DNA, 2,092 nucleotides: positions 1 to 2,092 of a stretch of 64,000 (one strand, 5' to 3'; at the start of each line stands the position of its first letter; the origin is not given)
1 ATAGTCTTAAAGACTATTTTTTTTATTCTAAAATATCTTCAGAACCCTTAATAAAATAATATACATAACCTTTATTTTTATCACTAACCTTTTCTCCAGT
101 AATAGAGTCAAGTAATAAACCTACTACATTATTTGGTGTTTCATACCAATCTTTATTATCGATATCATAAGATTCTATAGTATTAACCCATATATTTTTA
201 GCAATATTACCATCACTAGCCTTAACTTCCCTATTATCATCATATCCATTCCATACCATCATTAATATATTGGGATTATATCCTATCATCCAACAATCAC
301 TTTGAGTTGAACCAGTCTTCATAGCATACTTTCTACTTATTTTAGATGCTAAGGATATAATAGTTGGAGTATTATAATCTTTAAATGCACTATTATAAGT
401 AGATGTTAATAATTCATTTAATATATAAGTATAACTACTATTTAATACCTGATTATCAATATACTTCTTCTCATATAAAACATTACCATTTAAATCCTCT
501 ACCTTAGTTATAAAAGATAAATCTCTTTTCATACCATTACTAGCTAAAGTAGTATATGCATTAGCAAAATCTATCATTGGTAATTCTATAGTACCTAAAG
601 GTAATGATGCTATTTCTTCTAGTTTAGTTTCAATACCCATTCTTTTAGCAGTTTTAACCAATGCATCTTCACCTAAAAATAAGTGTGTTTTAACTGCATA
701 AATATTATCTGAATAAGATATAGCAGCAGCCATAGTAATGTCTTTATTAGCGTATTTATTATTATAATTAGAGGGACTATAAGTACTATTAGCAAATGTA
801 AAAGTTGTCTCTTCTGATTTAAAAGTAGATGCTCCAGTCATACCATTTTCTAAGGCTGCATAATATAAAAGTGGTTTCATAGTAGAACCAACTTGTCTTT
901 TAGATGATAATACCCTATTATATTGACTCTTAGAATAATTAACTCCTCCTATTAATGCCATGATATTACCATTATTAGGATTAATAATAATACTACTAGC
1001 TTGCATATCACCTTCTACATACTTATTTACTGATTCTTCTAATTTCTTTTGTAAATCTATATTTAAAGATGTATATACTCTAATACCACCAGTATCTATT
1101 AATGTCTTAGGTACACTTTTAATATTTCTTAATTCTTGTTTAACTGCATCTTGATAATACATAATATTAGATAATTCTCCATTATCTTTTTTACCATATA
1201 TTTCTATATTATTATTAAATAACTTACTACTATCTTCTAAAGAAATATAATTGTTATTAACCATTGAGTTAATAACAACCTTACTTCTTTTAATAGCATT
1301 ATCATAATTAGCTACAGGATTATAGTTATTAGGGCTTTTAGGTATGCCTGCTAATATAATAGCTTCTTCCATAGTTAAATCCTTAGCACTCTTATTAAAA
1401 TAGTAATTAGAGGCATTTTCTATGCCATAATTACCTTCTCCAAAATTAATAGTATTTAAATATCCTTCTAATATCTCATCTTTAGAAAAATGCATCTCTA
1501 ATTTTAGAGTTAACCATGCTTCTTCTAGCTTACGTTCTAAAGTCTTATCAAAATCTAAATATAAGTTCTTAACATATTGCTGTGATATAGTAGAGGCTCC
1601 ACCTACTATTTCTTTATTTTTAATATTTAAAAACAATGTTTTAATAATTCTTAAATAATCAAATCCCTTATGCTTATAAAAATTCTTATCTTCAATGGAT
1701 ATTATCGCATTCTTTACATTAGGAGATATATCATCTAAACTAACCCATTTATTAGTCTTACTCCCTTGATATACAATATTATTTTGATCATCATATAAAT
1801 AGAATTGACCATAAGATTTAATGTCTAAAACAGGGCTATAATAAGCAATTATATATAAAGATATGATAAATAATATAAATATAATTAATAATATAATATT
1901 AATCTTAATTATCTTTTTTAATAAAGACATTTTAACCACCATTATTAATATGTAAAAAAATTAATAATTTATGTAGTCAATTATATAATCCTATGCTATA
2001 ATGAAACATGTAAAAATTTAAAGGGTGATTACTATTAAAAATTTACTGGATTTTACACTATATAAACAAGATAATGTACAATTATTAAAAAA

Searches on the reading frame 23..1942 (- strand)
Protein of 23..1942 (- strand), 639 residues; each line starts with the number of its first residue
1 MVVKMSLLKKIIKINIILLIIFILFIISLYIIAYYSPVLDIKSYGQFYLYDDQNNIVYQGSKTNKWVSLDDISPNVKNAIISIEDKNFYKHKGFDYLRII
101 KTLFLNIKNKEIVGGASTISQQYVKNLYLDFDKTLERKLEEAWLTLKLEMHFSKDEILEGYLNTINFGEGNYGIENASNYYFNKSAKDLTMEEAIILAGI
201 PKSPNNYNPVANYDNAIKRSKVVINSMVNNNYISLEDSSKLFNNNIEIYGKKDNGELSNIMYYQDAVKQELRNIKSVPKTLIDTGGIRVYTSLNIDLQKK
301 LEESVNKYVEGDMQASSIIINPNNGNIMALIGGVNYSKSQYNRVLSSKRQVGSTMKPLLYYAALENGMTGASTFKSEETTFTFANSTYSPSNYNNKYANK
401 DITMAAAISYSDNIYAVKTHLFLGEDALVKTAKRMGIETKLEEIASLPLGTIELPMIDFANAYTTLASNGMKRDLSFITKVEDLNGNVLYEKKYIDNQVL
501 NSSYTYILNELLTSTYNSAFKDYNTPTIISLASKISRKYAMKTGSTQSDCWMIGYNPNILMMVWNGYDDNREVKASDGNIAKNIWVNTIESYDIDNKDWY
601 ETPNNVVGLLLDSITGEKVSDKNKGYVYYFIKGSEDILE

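Call 83: search_protein_families(library=ncbifam, proteins=[window:23-1942:-], max_evalue=0.01)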
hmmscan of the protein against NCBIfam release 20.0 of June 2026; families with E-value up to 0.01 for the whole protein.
window:23-1942:- (639 aa): 15 families
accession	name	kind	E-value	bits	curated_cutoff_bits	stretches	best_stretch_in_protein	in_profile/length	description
TIGR02074.1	PBP_1a_fam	subfamily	1.7e-155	518.9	508.75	1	65-591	3-531/535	PBP1A family penicillin-binding protein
NF051885.1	tranpepglycosPbpC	equivalog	7e-108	361.9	900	1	44-586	54-587/632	multimodular transpeptidase-transglycosylase PbpC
TIGR02071.1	PBP_1b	equivalog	1.3e-91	307.9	717.75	1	67-626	150-714/729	penicillin-binding protein 1B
NF038276.1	strep_PBP2A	exception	5.7e-84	282.7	1100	1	10-585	38-629/716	penicillin-binding protein PBP2A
TIGR02073.1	PBP_1c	equivalog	4.7e-83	280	494.2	1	65-596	34-547/728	penicillin-binding protein 1C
NF008643.0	PRK11636.1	equivalog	1e-77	262.2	1263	3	45-309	46-307/850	peptidoglycan glycosyltransferase/peptidoglycan DD-transpeptidase MrcA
NF038272.1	strep_PBP1A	exception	1.9e-72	244.5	1075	1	11-603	7-642/658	penicillin-binding protein PBP1A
NF007061.0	PRK09506.1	equivalog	2.6e-67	227.3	1120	1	77-591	224-745/825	bifunctional glycosyl transferase/transpeptidase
NF011423.0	PRK14850.1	equivalog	6e-65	220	1275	1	77-622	170-720/764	penicillin-binding protein 1b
NF038274.1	strep_PBP1B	exception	3.6e-64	217.3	1225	2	264-583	325-651/745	penicillin-binding protein PBP1B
TIGR02070.1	mono_pep_trsgly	equivalog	2.5e-49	167.8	182.65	1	49-229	36-220/224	monofunctional biosynthetic peptidoglycan transglycosylase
NF008414.0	PRK11240.1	equivalog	2.9e-47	161.2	1121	1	67-576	67-547/774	peptidoglycan glycosyltransferase PbpC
NF010008.0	PRK13481.1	equivalog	2.2e-35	122.3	270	1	13-235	40-257/269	glycosyltransferase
TIGR03423.1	pbp2_mrdA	equivalog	1e-13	50.7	455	1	264-441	208-394/593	penicillin-binding protein 2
NF002140.0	PRK00977.1-4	equivalog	0.0056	16.4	71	0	206-249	5-47/81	exodeoxyribonuclease VII small subunit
